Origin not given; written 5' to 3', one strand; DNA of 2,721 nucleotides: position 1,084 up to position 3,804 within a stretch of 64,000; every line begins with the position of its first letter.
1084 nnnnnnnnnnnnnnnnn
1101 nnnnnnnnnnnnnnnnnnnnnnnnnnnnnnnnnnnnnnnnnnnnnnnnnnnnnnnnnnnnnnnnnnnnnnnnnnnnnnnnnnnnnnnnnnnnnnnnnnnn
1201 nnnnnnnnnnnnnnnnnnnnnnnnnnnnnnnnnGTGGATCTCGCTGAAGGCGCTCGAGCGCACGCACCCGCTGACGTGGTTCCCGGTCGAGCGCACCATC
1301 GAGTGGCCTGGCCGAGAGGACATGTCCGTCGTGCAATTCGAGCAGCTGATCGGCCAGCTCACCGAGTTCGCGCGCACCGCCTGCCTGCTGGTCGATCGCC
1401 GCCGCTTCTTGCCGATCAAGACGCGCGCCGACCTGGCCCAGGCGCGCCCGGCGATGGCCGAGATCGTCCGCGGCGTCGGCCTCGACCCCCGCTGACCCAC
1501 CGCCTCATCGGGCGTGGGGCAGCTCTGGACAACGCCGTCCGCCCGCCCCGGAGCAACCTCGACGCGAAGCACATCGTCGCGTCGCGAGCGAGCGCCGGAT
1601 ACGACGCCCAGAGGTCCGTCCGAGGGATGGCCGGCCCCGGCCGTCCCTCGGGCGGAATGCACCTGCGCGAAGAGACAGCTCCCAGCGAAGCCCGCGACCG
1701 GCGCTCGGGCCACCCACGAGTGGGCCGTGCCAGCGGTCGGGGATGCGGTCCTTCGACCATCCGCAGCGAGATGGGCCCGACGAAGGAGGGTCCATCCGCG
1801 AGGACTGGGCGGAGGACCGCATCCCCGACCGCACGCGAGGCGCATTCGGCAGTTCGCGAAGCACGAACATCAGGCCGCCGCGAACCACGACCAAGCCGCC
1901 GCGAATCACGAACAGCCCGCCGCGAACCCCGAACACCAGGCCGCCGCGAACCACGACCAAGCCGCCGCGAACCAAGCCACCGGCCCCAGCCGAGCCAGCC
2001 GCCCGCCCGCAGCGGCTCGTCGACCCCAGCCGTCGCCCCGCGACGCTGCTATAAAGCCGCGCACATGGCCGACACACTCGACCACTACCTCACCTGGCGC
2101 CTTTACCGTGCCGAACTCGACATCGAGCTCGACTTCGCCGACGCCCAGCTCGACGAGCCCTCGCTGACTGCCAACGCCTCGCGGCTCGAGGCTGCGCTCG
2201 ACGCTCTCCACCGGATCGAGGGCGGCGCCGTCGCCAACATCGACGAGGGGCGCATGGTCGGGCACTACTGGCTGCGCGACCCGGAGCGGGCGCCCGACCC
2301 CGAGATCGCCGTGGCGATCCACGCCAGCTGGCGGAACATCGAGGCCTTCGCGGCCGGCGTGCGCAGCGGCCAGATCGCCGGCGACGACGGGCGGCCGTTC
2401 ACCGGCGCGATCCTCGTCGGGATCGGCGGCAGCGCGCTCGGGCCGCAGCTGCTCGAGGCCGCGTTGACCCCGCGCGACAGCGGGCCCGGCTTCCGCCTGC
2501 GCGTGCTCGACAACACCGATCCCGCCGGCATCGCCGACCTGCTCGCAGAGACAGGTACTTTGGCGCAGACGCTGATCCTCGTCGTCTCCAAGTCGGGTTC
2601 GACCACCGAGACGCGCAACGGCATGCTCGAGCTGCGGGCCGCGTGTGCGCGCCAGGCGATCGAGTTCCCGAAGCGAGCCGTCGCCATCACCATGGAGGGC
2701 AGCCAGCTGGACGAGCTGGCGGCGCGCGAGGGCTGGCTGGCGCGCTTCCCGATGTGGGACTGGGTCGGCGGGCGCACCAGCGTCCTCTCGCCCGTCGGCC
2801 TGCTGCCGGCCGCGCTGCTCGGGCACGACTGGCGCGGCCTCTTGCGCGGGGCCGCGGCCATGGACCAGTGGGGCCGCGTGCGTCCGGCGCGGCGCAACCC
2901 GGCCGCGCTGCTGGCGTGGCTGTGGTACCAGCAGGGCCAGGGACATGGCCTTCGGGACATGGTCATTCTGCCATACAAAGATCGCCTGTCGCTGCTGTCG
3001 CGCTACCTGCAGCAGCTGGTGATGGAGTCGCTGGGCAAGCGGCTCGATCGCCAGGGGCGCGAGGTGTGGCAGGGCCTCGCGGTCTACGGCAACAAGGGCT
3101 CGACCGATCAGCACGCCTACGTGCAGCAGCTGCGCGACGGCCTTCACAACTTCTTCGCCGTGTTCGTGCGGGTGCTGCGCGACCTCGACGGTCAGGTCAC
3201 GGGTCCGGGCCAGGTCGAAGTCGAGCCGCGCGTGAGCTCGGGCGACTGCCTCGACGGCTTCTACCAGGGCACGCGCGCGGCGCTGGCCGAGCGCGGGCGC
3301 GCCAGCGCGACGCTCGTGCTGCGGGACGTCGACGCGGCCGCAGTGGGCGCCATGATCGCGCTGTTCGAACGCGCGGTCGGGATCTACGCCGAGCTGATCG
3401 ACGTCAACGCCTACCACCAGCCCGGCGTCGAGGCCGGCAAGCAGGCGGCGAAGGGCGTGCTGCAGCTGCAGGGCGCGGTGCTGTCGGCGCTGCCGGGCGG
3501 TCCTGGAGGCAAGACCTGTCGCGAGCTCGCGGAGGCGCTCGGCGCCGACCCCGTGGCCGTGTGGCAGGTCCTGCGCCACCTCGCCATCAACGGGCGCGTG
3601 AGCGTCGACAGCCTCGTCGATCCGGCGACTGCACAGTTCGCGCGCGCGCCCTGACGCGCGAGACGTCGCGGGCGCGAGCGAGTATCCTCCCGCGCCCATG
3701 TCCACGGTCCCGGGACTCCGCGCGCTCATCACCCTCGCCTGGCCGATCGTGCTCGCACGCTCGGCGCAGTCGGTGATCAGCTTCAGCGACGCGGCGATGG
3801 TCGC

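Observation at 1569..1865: Three copies of a ~297 bp hairpin-rich interspersed element in both orientations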

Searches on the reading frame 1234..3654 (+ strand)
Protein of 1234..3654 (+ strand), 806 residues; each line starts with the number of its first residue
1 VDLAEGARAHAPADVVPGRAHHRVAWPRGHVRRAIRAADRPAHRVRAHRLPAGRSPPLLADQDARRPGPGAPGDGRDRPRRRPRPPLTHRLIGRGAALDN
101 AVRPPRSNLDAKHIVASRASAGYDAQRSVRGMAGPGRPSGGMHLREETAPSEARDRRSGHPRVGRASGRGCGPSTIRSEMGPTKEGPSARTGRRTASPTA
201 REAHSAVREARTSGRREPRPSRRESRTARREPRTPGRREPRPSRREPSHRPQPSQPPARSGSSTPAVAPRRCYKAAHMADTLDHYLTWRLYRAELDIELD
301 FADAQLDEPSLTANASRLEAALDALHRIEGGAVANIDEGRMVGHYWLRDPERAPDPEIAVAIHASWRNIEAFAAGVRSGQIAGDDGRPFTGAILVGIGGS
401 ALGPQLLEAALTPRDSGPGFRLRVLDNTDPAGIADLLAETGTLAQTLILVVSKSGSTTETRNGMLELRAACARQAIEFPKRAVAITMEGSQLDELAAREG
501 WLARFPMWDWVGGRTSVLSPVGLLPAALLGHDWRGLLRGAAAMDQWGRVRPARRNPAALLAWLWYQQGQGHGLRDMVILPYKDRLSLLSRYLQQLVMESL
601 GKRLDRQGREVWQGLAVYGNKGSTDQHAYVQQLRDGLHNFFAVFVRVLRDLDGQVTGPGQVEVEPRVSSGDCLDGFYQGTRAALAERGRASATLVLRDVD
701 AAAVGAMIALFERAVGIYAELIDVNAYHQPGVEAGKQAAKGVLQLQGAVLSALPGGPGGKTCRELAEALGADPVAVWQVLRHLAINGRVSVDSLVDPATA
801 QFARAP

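Call 13: search_protein_families(library=pfam, proteins=[window:1234-3654:+])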
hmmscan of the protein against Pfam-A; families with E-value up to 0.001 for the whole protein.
window:1234-3654:+ (806 aa): 1 family
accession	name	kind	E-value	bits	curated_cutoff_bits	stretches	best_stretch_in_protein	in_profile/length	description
PF00342.24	PGI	-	7.7e-54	183.5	22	2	315-640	21-348/486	Phosphoglucose isomerase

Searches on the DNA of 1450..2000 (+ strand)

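Call 6: search_rna_families(source=window, start=1450, end=2000, threshold=evalue, max_evalue=10, show_alignments=3)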
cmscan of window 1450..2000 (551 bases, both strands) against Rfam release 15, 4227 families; matches with E-value up to 10: 12.
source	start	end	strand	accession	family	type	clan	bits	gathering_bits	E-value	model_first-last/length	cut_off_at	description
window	1732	1832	+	RF03240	MIR5534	Gene; miRNA;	-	30.2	79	0.0009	1-102/102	no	MIR5534 microRNA precursor family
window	1738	1826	+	RF03433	mir-2576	Gene; miRNA;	-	24.1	83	0.22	1-120/120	no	mir-2576 microRNA precursor family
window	1733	1832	+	RF03944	mir-935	Gene; miRNA;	-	23.7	73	0.49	17-78/91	no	mir-935 microRNA precursor family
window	1613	1658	+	RF00729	mir-278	Gene; miRNA;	-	21.4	55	0.017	1-75/75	no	mir-278 microRNA precursor family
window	1615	1656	-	RF03891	mir-2545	Gene; miRNA;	-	20.2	94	0.39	1-118/118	no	mir-2545 microRNA precursor family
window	1610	1669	+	RF03917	mir-4449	Gene; miRNA;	-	19.3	71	2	1-69/69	no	mir-4449 microRNA precursor family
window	1736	1830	+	RF03990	mir-4888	Gene; miRNA;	-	18.1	90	1.9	1-73/73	no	mir-4888 microRNA precursor family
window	1601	1673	+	RF02000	MIR1846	Gene; miRNA;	-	16.8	77.5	2.4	1-110/110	no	MIR1846 microRNA precursor family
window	1605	1669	-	RF03710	mir-1451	Gene; miRNA;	-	16.7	85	8.7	1-92/92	no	mir-1451 microRNA precursor family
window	1488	1548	+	RF01744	livK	Cis-reg;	-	16.3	65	7.7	1-84/84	no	livK RNA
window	1615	1656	-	RF02000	MIR1846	Gene; miRNA;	-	16.1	77.5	3.6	36-77/110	no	MIR1846 microRNA precursor family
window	1618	1656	-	RF02809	RsmW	Gene; sRNA;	CL00106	15.6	52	3.1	81-119/124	no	RsmW RNA family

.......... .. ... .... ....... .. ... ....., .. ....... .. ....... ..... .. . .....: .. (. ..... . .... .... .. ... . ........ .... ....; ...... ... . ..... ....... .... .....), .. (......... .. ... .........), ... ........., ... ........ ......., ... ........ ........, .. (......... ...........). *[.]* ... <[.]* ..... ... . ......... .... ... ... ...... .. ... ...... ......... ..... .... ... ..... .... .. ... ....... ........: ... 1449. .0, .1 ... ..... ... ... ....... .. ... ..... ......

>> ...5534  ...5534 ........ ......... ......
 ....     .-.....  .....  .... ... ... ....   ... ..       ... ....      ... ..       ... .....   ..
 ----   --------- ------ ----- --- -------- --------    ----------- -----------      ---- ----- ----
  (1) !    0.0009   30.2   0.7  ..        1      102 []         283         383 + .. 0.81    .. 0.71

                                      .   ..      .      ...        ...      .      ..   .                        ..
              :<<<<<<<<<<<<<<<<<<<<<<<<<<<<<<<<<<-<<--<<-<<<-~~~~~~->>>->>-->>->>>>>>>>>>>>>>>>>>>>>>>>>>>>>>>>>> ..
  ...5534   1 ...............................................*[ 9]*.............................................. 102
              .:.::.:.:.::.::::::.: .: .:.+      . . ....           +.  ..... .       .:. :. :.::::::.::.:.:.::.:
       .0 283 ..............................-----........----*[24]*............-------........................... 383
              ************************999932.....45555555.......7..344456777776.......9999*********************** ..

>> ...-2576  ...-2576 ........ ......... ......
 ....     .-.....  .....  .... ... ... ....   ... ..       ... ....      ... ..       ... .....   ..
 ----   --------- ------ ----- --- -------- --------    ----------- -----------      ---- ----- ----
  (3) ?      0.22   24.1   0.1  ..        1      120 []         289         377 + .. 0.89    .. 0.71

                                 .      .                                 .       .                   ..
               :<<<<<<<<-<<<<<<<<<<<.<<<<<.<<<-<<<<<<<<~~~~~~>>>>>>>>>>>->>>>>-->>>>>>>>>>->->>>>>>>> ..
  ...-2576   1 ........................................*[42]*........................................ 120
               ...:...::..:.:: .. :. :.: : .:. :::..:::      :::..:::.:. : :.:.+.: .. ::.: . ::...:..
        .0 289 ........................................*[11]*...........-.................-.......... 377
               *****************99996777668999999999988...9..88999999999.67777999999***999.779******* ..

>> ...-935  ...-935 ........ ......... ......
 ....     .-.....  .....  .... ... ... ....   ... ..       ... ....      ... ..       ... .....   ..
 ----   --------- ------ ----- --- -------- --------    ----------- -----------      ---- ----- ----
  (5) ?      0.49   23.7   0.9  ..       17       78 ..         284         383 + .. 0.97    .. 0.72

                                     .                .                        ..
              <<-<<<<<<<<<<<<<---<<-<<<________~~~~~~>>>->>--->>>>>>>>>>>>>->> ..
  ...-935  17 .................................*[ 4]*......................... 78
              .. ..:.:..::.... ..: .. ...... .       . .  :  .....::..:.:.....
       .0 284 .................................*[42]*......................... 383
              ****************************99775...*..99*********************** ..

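Call 69: search_dna_similar(query=window:1555-1885:+, collection=plasmids, mode=distant, max_evalue=0.001)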
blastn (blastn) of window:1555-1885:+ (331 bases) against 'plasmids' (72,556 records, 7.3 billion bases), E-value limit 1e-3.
No match.

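Call 70: search_dna_similar(query=window:1555-1885:+, collection=phages, mode=distant, max_evalue=0.001)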
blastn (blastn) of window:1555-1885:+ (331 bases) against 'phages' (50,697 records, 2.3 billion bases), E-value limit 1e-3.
No match.
